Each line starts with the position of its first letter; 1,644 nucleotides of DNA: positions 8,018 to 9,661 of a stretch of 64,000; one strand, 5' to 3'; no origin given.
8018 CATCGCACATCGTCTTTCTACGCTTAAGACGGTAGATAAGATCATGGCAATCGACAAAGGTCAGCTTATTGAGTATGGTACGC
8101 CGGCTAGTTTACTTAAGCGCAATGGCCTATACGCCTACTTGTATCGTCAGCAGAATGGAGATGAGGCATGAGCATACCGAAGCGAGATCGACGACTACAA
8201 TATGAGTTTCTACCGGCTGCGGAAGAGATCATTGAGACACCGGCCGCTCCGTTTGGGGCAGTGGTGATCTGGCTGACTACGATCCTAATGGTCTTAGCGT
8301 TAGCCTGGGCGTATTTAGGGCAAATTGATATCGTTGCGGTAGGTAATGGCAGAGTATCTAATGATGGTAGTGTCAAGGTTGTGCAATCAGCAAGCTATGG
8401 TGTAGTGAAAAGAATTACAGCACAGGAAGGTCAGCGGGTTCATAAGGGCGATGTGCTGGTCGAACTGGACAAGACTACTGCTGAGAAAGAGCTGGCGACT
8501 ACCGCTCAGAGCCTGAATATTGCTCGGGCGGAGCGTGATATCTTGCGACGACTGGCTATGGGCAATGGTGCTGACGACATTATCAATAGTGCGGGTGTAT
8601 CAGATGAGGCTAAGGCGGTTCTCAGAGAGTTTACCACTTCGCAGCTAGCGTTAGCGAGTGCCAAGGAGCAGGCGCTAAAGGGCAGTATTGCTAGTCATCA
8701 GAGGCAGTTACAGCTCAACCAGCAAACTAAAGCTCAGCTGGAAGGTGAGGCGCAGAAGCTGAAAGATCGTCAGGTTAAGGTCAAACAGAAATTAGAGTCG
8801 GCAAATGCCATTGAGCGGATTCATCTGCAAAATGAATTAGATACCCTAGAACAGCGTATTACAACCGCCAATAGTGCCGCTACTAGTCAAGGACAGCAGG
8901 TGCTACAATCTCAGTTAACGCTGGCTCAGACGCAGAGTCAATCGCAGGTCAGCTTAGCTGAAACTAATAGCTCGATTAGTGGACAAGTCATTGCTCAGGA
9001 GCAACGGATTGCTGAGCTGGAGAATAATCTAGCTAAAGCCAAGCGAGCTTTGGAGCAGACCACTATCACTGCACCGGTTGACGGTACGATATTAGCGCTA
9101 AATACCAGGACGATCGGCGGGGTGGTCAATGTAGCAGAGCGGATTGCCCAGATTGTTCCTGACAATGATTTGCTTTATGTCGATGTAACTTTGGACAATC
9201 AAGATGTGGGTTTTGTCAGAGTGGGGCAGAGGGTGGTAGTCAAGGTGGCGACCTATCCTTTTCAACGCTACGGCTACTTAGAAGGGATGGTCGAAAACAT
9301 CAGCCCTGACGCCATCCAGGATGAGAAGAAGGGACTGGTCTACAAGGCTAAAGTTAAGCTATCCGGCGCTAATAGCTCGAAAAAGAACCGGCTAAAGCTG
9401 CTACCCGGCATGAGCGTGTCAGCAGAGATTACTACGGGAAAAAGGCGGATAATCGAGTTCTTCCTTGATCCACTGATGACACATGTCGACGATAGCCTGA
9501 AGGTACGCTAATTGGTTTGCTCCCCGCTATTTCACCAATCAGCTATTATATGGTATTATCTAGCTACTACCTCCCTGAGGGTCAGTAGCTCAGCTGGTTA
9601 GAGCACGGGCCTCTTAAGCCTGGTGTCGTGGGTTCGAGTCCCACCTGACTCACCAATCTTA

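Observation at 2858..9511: Lipase-RTX effector with a dedicated HlyB/HlyD export pair, and no outer-membrane partner in a monoderm-looking genome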

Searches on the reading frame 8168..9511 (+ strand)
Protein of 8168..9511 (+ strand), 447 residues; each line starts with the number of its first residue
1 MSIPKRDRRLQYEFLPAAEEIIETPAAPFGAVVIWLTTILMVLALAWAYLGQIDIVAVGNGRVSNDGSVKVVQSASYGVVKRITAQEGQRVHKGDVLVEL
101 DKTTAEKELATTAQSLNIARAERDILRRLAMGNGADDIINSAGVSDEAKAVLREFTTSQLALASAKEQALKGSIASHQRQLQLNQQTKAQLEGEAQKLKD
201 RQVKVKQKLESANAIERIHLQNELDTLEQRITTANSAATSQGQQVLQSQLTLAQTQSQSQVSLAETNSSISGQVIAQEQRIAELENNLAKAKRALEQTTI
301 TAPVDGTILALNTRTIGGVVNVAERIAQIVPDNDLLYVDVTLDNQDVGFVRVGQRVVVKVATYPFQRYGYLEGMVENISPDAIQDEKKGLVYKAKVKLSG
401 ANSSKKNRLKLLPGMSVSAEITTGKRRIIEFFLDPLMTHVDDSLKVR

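Call 3: search_protein_families(library=pfam, proteins=[window:8168-9511:+], max_evalue=0.01)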
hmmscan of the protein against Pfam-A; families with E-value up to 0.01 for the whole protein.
window:8168-9511:+ (447 aa): 7 families
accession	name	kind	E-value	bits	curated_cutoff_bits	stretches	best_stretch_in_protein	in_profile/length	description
PF13437.12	HlyD_3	-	3.6e-21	76.3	22.2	1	299-414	1-106/106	HlyD family secretion protein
PF16576.10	HlyD_D23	-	8.4e-11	42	30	1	199-382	16-188/214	Barrel-sandwich domain of CusB or HlyD membrane-fusion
PF00364.28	Biotin_lipoyl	-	2e-05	24.7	22.1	1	66-100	39-73/73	Biotin-requiring enzyme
PF13533.13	Biotin_lipoyl_2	-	4.5e-05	23.6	29.8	1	72-101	3-32/32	Biotin-lipoyl like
PF17876.7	CSD2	-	0.0015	19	26.2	1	329-377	2-48/74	Cold shock domain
PF13375.12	RnfC_N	-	0.0019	18.6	25.6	0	208-284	14-87/101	RnfC Barrel sandwich hybrid domain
PF12700.13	HlyD_2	-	0.0026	17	25.1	0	70-214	65-203/416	HlyD family secretion protein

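Call 4: search_protein_families(library=ncbifam, proteins=[window:8168-9511:+], max_evalue=0.01)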
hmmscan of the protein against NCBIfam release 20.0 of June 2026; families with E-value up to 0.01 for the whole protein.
window:8168-9511:+ (447 aa): 15 families
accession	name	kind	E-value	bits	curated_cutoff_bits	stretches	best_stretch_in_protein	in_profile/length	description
TIGR01843.1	type_I_hlyD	subfamily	1.4e-93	314.2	208.65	1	29-445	3-420/422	HlyD family type I secretion periplasmic adaptor subunit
TIGR00998.1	8a0101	subfamily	3.2e-21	75.6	390.8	1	36-380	8-283/334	EmrA/EmrK family multidrug efflux transporter periplasmic adaptor subunit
TIGR01000.1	bacteriocin_acc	subfamily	1.3e-20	73.8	258.85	2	158-438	183-455/457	bacteriocin secretion accessory protein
TIGR03794.1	NHLM_micro_HlyD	equivalog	4e-19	68.8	156.2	1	38-380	27-338/421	NHLP bacteriocin system secretion protein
TIGR01730.1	RND_mfp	subfamily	4.3e-18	65.3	94.9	1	225-426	55-249/322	efflux RND transporter periplasmic adaptor subunit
NF007785.0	PRK10476.1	equivalog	5.1e-14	51.9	376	2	168-387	96-293/347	multidrug transporter subunit MdtN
TIGR02971.1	heterocyst_DevB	subfamily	1.1e-11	44.8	129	1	61-379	5-279/327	ABC exporter membrane fusion protein, DevB family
NF002939.0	PRK03598.1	equivalog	3.6e-08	33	393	1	199-382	111-284/332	secretion protein HlyD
TIGR02168.1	SMC_prok_B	equivalog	0.00016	19.6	567.35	1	61-297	648-879/1181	chromosome segregation protein SMC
NF007850.1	PRK10559.1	equivalog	0.00032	19.9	400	1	271-379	121-223/303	p-hydroxybenzoic acid efflux pump subunit AaeA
NF006079.0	PRK08225.1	equivalog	0.00049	20.1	95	1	72-101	41-70/70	acetyl-CoA carboxylase biotin carboxyl carrier protein subunit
NF004173.0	PRK05641.1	equivalog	0.0017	19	199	0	74-100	126-152/153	putative acetyl-CoA carboxylase biotin carboxyl carrier protein subunit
NF045904.1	RND-peri-MexE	equivalog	0.0022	16.9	714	1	61-147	56-139/390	multidrug efflux RND transporter periplasmic adaptor subunit MexE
TIGR02063.1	RNase_R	equivalog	0.0028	16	597.85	1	202-378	21-200/711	ribonuclease R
NF038010.1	ABC_adapt_DarC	equivalog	0.0046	15.7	450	0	263-343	196-274/417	darobactin export ABC transporter periplasmic adaptor subunit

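Call 10: find_encoding_contigs(protein=window:8168-9511:+, flank=10000, max_places=10)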
Protein window:8168-9511:+ (447 aa): no gene with exactly this product is on record in the collection.

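Call 39: search_solved_structures(query=window:8168-9511:+, max_evalue=0.001, show_alignments=2)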
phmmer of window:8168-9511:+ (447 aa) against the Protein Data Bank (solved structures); distinct sequences matched with E-value up to 0.001: 9.
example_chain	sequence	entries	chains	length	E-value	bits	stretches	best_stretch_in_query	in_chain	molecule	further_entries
8dck_C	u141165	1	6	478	2.4e-51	178.3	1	5-445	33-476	Membrane fusion protein (MFP) family protein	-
7sgr_H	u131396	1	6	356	8.8e-42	146.9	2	332-445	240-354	Membrane fusion protein (MFP) family protein,Hemolysin secretion protein D, chromosomal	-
5nen_A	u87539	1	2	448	3.5e-26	95.5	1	57-444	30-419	Lipase C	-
5c22_A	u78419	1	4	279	3.3e-07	33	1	72-339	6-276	Chromosomal hemolysin D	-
5c21_A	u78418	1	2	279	3.3e-07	33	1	72-339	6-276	Chromosomal hemolysin D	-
4tko_B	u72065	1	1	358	2.4e-06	30.2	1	262-382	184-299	EmrA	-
4dk0_A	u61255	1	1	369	0.00013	24.5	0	51-120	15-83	Putative MacA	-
4dk1_A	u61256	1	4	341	0.00015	24.4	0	248-360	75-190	Putative MacA, Multidrug resistance protein mexA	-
5xu0_A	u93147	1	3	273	0.0009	21.8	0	264-368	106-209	Membrane-fusion protein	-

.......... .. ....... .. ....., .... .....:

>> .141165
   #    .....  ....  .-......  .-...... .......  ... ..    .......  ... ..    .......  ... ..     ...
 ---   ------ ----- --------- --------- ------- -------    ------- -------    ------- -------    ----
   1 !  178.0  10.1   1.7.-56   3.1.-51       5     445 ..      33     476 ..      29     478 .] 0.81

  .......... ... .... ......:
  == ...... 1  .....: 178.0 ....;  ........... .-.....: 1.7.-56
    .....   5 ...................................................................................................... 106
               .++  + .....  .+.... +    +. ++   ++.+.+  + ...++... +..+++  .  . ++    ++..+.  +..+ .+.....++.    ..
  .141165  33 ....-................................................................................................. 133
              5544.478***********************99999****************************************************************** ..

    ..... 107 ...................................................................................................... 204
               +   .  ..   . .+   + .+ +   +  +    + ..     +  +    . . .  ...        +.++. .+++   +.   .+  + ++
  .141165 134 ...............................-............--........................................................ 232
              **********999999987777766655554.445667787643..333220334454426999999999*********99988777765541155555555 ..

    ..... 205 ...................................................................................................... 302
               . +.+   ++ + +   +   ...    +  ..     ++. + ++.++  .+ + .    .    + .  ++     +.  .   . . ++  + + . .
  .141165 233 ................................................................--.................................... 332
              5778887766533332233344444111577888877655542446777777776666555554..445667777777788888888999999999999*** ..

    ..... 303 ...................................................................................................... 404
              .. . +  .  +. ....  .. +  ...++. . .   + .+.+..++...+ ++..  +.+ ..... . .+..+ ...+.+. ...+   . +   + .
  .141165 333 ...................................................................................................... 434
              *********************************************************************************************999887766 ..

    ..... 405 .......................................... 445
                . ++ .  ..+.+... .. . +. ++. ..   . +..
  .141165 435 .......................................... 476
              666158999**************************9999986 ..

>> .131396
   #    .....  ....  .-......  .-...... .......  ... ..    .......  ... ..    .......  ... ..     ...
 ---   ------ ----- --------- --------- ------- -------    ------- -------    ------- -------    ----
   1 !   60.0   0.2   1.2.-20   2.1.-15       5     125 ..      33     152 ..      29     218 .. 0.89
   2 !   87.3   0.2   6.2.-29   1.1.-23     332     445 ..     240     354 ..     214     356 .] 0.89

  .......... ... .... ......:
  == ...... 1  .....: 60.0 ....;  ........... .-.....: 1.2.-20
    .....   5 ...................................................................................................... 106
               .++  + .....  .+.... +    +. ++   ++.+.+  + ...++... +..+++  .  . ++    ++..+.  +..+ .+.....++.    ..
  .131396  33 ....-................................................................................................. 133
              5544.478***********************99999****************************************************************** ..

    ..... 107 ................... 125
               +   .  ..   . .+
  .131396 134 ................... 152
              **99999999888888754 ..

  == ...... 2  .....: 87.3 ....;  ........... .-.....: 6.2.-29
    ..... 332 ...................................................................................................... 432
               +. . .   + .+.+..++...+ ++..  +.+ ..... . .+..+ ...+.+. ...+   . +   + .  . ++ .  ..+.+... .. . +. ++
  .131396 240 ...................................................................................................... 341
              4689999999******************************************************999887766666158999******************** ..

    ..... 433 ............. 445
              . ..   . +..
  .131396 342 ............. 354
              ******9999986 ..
